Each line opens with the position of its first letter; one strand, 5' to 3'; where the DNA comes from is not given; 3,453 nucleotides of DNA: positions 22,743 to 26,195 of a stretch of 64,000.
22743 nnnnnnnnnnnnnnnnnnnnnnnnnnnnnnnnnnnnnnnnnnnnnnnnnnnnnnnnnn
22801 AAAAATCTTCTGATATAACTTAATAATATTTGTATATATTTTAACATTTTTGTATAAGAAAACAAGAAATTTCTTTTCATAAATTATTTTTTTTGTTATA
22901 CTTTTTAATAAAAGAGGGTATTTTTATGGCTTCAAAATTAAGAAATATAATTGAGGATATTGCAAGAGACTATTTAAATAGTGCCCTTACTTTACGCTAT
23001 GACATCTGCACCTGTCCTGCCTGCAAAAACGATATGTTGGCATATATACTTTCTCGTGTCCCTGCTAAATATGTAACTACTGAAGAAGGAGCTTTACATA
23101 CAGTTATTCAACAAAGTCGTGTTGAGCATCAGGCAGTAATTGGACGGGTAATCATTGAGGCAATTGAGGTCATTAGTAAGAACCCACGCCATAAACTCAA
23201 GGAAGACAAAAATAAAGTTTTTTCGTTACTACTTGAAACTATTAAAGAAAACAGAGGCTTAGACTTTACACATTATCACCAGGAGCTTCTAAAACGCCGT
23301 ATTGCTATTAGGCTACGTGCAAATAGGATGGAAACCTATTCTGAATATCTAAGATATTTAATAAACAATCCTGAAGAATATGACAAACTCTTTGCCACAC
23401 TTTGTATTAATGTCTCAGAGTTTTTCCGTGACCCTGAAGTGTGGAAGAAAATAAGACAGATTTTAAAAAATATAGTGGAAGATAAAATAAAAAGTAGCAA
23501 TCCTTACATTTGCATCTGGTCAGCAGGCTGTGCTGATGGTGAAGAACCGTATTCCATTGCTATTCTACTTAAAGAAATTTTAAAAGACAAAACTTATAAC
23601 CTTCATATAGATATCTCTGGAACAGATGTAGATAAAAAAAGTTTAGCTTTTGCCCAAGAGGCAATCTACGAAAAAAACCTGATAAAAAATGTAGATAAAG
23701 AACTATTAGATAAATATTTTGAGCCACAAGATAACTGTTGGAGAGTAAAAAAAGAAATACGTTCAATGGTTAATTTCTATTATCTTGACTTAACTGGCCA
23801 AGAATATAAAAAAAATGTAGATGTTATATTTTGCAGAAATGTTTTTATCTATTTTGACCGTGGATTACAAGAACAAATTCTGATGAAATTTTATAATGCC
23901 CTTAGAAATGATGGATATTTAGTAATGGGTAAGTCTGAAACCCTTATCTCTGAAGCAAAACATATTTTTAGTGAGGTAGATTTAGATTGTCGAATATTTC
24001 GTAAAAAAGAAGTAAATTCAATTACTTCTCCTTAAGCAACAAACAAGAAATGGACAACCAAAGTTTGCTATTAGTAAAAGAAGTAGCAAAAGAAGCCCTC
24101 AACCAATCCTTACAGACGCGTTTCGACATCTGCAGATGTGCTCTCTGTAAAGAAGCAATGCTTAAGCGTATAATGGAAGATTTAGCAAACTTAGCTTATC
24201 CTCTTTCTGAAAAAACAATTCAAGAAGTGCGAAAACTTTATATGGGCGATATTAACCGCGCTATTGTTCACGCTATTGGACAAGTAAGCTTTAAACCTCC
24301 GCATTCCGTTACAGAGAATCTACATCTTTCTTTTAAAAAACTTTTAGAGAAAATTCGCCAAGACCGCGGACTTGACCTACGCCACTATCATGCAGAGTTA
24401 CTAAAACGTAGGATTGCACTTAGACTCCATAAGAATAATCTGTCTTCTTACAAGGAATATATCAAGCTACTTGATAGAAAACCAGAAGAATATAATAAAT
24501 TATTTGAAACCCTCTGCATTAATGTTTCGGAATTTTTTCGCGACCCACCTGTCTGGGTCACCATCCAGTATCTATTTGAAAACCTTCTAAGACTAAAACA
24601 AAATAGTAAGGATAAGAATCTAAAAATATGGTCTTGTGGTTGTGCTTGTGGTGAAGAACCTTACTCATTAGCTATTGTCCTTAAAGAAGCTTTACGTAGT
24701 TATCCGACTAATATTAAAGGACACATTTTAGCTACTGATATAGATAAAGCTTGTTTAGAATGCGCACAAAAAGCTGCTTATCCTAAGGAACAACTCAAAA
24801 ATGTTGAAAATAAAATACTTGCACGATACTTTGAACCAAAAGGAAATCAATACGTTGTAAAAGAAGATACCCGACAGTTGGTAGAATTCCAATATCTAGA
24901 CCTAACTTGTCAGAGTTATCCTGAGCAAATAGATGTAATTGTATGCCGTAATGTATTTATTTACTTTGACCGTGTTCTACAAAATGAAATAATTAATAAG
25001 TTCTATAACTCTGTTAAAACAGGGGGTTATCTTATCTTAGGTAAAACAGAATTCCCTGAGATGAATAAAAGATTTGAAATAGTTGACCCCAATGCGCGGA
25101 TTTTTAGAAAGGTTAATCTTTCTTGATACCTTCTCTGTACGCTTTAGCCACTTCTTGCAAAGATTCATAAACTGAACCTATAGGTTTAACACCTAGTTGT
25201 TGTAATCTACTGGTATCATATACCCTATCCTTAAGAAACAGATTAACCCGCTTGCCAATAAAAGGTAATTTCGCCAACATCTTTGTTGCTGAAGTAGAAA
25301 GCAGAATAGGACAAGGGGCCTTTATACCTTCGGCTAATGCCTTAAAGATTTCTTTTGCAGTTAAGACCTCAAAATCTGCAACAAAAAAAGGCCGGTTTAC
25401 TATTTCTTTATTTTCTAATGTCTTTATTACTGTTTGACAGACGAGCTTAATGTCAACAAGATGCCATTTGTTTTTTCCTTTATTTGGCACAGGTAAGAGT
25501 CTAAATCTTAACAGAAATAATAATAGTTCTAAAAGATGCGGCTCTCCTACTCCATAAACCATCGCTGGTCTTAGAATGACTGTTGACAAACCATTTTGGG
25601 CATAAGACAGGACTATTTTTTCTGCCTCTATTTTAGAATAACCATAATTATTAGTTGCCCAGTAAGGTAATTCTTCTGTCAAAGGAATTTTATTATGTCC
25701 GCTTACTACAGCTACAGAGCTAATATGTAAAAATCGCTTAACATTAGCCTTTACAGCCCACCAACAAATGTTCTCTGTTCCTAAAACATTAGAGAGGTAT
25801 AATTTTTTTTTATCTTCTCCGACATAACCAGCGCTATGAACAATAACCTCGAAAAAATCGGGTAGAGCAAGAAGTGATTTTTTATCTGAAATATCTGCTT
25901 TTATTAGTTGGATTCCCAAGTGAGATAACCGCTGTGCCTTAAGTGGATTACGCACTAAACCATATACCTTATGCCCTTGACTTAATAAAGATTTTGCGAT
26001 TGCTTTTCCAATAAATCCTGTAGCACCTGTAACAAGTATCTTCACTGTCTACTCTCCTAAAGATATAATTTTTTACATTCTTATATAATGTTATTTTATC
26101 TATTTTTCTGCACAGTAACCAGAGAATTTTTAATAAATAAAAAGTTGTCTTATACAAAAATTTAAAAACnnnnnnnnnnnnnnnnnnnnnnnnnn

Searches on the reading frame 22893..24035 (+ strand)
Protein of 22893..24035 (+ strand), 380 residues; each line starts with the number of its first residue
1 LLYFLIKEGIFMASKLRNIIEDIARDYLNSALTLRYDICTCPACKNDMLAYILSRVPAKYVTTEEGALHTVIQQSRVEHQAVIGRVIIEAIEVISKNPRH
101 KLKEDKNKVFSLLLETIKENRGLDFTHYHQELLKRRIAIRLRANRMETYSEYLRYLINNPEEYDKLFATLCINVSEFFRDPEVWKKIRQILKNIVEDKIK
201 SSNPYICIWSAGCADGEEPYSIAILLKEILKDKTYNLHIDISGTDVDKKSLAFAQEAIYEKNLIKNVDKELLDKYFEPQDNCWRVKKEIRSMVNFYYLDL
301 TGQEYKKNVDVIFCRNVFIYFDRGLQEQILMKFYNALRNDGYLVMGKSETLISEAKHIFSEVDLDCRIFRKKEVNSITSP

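Call 63: search_protein_families(library=pfam, proteins=[window:22893-24035:+], max_evalue=0.00001)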
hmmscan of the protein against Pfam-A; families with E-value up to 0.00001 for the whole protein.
window:22893-24035:+ (380 aa): 3 families
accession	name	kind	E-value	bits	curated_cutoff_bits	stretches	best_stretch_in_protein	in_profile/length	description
PF01739.24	CheR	-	1.7e-56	191.2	27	1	173-363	1-190/195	CheR methyltransferase, SAM binding domain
PF10719.14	ComFB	-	2.8e-15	56.6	25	1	17-98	1-83/83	Late competence development protein ComFB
PF03705.20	CheR_N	-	1.6e-14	53.8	27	1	110-160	3-53/53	CheR methyltransferase, all-alpha domain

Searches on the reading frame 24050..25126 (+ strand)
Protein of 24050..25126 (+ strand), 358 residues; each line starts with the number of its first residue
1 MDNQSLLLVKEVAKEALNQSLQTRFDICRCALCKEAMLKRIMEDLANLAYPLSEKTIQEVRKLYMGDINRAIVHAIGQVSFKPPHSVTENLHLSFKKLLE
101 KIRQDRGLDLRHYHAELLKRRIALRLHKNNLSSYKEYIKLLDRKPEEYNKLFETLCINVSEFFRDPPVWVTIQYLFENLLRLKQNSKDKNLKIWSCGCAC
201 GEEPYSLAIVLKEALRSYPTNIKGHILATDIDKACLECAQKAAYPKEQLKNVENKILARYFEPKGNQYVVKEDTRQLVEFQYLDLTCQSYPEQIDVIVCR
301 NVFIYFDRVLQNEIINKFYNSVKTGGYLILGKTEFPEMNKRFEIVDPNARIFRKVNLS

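Call 63: search_protein_families(library=pfam, proteins=[window:24050-25126:+], max_evalue=0.00001)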
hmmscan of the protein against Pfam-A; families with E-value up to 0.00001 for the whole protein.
window:24050-25126:+ (358 aa): 2 families
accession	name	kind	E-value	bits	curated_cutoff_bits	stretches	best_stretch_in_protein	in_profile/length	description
PF01739.24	CheR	-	7.3e-53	179.3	27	1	158-346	1-190/195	CheR methyltransferase, SAM binding domain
PF03705.20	CheR_N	-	5.3e-11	42.5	27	1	95-144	3-52/53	CheR methyltransferase, all-alpha domain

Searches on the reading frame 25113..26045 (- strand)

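Call 63: search_protein_families(library=pfam, proteins=[window:25113-26045:-], max_evalue=0.00001)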
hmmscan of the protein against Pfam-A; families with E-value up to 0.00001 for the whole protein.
window:25113-26045:- (310 aa): 8 families
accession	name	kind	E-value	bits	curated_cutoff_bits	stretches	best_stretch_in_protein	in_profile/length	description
PF01370.27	Epimerase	-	3.8e-35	121.9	20.9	1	3-212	1-227/240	NAD dependent epimerase/dehydratase family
PF01073.25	3Beta_HSD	-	3.3e-23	82.5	22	1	4-182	1-200/280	3-beta hydroxysteroid dehydrogenase/isomerase family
PF07993.18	NAD_binding_4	-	2.4e-22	79.8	20.1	1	63-169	87-211/258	Male sterility protein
PF04321.23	RmlD_sub_bind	-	2.3e-17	63.4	27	1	1-176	1-164/287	RmlD substrate binding domain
PF16363.11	GDP_Man_Dehyd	-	2.5e-17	63.8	27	1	4-155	1-175/332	GDP-mannose 4,6 dehydratase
PF13460.12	NAD_binding_10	-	1.4e-16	61.4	27.2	1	7-163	1-146/184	NAD(P)H-binding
PF05368.20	NmrA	-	5.1e-13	49.7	27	1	2-236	4-229/298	NmrA-like family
PF02719.21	Polysacc_synt_2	-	8.5e-08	32.2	20.2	1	3-149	1-153/293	Polysaccharide biosynthesis protein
